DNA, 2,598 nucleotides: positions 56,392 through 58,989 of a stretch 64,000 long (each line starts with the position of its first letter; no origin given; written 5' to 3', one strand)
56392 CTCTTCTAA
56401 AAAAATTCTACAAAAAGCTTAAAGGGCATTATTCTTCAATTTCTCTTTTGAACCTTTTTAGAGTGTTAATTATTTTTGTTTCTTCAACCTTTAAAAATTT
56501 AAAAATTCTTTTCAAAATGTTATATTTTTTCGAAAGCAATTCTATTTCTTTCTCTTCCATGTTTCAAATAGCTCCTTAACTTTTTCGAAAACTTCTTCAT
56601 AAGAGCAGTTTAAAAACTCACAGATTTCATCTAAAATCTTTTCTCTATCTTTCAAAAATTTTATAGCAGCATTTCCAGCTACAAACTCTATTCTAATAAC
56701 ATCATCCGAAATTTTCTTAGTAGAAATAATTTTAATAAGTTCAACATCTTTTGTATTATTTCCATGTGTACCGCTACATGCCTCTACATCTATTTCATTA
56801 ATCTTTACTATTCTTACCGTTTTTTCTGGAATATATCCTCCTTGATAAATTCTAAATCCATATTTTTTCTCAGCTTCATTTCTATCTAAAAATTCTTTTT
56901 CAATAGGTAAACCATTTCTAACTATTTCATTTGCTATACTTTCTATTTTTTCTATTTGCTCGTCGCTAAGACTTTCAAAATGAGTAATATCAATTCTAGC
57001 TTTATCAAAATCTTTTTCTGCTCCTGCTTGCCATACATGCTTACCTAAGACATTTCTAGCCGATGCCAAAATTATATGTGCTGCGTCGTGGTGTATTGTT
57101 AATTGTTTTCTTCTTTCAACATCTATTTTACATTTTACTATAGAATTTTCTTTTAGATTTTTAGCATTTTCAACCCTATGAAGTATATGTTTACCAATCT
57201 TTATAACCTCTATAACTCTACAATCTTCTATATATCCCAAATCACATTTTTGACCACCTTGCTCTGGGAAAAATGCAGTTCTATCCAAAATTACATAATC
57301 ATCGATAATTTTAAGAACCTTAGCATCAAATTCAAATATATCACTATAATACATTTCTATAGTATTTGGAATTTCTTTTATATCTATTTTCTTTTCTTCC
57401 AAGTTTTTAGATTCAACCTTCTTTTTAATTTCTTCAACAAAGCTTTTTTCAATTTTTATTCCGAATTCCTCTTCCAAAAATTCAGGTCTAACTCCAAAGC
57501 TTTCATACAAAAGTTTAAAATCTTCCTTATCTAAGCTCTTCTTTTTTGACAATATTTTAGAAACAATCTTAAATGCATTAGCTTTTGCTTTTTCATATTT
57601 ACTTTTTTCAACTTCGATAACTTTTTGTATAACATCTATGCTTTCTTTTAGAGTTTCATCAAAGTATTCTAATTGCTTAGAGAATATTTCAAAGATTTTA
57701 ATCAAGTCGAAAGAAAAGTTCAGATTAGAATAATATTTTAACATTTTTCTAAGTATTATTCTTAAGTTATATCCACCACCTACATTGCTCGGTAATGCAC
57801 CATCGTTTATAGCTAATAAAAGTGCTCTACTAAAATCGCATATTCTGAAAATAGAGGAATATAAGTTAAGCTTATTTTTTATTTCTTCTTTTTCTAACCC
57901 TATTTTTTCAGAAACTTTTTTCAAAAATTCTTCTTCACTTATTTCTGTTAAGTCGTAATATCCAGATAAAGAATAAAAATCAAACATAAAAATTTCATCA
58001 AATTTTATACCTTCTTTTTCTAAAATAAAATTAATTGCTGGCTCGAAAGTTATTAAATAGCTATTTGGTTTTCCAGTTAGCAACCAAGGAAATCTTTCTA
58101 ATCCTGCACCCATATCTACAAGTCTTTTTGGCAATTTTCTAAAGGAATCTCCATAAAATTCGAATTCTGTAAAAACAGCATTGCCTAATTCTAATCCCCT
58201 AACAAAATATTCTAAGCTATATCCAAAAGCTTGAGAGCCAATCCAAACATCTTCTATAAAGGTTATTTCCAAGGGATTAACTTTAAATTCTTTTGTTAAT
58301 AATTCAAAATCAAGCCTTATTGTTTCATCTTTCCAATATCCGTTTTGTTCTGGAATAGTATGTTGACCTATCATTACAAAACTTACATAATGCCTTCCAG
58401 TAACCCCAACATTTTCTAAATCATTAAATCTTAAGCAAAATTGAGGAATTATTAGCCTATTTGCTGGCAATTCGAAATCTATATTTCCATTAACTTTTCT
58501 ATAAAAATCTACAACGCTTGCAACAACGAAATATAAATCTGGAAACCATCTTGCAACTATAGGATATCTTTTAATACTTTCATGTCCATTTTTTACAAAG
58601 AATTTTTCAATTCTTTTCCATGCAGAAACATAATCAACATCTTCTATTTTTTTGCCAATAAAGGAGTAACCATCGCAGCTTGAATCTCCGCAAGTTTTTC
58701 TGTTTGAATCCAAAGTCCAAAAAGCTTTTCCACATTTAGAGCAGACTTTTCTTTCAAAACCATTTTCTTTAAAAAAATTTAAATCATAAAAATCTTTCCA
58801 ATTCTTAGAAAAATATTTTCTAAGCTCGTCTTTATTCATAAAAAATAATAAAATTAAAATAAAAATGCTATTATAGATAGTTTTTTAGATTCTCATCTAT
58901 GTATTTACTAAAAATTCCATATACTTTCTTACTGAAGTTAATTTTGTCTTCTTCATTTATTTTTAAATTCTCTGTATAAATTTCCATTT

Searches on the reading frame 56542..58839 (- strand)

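Call 31: search_protein_families(library=pfam, proteins=[window:56542-58839:-], max_evalue=0.001)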
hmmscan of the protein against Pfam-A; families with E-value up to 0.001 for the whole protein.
window:56542-58839:- (765 aa): 2 families
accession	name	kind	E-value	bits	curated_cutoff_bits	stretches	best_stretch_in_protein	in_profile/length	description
PF01411.24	tRNA-synt_2c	-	6.7e-73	246.5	30.3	1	79-575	8-551/552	tRNA synthetases class II (A)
PF07973.19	tRNA_SAD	-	7.4e-12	45.5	24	1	675-718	1-44/44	Threonyl and Alanyl tRNA synthetase second additional domain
